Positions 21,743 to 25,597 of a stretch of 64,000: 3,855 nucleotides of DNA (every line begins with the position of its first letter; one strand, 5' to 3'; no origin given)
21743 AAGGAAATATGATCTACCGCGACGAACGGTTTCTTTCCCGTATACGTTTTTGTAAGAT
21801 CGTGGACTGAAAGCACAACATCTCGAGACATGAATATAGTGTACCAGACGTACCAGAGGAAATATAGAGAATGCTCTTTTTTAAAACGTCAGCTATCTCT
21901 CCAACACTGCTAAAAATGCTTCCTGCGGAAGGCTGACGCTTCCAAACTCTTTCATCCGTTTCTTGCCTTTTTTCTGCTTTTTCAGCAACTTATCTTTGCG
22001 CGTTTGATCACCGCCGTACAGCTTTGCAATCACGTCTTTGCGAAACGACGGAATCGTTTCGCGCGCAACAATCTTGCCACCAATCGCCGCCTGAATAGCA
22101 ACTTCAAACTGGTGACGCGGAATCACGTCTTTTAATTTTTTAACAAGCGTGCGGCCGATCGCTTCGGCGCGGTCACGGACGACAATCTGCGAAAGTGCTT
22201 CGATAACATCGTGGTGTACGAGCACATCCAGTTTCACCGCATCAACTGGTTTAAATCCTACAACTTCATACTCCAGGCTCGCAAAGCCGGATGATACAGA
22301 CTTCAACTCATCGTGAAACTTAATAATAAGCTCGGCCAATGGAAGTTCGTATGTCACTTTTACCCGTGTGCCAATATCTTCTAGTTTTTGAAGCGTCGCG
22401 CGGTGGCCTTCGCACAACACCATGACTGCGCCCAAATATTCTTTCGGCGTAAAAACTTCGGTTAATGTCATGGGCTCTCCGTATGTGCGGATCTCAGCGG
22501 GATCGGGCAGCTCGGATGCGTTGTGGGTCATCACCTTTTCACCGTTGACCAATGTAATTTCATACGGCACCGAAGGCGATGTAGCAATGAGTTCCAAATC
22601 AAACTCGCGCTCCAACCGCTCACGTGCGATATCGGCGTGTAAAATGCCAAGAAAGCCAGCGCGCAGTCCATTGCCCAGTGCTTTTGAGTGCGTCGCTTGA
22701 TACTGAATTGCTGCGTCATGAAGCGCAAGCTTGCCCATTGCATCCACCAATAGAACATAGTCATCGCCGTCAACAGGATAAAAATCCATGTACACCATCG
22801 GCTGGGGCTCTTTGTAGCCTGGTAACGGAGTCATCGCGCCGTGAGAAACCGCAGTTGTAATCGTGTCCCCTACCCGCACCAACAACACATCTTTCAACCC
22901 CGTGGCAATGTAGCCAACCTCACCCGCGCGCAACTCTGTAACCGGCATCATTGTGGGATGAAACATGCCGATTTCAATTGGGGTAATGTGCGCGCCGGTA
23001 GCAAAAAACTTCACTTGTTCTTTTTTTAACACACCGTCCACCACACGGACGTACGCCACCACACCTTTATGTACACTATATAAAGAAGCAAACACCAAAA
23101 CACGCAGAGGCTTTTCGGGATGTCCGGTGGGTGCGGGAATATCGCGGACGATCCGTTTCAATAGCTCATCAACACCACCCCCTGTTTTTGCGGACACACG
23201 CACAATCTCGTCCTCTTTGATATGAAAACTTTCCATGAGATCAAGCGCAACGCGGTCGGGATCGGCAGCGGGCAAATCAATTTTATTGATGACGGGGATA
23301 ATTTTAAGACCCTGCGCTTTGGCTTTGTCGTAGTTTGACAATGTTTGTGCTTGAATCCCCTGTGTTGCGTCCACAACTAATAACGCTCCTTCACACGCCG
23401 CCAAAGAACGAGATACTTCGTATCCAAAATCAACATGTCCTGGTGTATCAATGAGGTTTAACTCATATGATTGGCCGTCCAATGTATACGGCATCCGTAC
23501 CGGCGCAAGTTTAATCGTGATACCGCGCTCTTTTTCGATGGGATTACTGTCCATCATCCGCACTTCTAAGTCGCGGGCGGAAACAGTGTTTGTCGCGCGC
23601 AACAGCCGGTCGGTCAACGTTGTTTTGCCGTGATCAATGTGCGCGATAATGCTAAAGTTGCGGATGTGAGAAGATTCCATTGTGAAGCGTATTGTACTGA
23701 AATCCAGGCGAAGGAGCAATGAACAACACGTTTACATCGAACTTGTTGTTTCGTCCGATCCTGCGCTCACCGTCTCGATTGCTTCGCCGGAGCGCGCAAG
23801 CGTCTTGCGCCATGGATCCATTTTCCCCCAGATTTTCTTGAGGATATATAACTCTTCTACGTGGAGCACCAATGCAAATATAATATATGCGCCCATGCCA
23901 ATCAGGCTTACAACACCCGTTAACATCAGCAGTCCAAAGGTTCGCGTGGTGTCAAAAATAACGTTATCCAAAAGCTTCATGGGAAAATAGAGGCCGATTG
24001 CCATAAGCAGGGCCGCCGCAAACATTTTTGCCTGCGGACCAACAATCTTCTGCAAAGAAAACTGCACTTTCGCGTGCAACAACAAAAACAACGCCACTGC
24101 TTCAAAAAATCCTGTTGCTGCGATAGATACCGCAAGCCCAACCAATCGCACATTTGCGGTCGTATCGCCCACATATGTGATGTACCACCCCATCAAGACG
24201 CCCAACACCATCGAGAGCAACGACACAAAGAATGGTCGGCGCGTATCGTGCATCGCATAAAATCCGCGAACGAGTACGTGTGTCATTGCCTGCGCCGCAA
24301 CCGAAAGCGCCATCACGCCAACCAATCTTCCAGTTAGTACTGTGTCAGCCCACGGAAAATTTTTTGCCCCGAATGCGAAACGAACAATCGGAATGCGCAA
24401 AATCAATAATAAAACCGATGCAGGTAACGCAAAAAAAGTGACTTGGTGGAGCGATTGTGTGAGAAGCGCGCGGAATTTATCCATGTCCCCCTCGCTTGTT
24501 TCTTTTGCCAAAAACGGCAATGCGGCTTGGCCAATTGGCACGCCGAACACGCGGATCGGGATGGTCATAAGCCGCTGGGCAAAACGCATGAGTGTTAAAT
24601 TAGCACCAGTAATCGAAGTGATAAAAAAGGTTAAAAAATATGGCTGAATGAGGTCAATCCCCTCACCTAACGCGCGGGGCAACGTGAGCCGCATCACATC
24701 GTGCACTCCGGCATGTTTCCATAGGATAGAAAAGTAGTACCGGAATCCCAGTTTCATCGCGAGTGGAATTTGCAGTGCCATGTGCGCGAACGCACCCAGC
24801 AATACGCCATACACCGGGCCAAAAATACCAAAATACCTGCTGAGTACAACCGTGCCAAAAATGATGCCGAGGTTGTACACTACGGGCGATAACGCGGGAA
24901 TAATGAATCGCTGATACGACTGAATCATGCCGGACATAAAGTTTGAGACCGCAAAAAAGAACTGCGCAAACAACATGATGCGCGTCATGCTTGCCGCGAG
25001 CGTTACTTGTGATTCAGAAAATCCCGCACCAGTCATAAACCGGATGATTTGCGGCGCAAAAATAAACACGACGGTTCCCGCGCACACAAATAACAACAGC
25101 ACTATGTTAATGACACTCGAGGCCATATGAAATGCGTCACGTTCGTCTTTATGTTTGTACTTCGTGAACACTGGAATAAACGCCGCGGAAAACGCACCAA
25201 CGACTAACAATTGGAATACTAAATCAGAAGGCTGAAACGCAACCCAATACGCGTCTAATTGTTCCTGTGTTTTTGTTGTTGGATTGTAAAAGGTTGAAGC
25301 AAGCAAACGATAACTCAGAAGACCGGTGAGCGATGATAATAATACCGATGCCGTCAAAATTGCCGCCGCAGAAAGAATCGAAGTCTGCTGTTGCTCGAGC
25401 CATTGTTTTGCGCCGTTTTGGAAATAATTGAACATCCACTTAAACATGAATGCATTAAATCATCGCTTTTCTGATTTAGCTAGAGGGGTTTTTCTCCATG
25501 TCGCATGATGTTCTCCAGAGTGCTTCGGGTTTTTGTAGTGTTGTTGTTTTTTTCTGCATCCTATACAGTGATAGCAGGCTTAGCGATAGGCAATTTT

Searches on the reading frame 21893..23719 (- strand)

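Call 55: search_protein_families(library=pfam, proteins=[window:21893-23719:-], max_evalue=0.00001)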
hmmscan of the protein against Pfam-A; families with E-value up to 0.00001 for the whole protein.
window:21893-23719:- (608 aa): 4 families
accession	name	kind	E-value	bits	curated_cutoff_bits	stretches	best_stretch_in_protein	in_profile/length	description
PF00009.33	GTP_EFTU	-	2.1e-54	184.4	26.5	1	18-195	2-187/188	Elongation factor Tu GTP binding domain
PF06421.17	LepA_C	-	3.2e-45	153.1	29.7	1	502-606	2-106/107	GTP-binding protein LepA C-terminus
PF00679.30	EFG_C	-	4.2e-18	65.6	27.9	1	415-498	4-87/89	Elongation factor G C-terminus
PF03144.31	GTP_EFTU_D2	-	5.3e-08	33.6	30.3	1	219-288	1-73/73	Elongation factor Tu domain 2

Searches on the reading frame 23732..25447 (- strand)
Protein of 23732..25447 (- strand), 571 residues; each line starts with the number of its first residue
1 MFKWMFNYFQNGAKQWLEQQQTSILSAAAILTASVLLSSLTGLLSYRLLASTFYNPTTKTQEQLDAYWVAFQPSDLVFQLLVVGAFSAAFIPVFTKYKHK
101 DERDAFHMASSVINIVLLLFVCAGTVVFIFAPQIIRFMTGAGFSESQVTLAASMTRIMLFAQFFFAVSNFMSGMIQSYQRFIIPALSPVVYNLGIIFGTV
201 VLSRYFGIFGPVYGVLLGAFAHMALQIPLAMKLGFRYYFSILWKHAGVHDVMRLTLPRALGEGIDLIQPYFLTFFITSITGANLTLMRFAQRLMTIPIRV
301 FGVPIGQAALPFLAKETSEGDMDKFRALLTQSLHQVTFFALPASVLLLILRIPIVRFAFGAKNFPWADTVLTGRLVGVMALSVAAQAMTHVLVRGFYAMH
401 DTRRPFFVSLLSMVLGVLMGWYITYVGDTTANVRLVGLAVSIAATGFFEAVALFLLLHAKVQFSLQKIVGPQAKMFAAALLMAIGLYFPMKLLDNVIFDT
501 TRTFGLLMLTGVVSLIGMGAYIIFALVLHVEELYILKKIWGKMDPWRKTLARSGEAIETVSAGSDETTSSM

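Call 55: search_protein_families(library=pfam, proteins=[window:23732-25447:-], max_evalue=0.00001)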
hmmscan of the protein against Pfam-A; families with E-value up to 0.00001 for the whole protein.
window:23732-25447:- (571 aa): 2 families
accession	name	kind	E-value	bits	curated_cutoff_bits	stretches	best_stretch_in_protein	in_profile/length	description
PF03023.19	MurJ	-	9.1e-66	222.7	27.4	1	64-488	11-431/451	Lipid II flippase MurJ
PF01554.23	MatE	-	7e-09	36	24.9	0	273-421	17-160/161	MatE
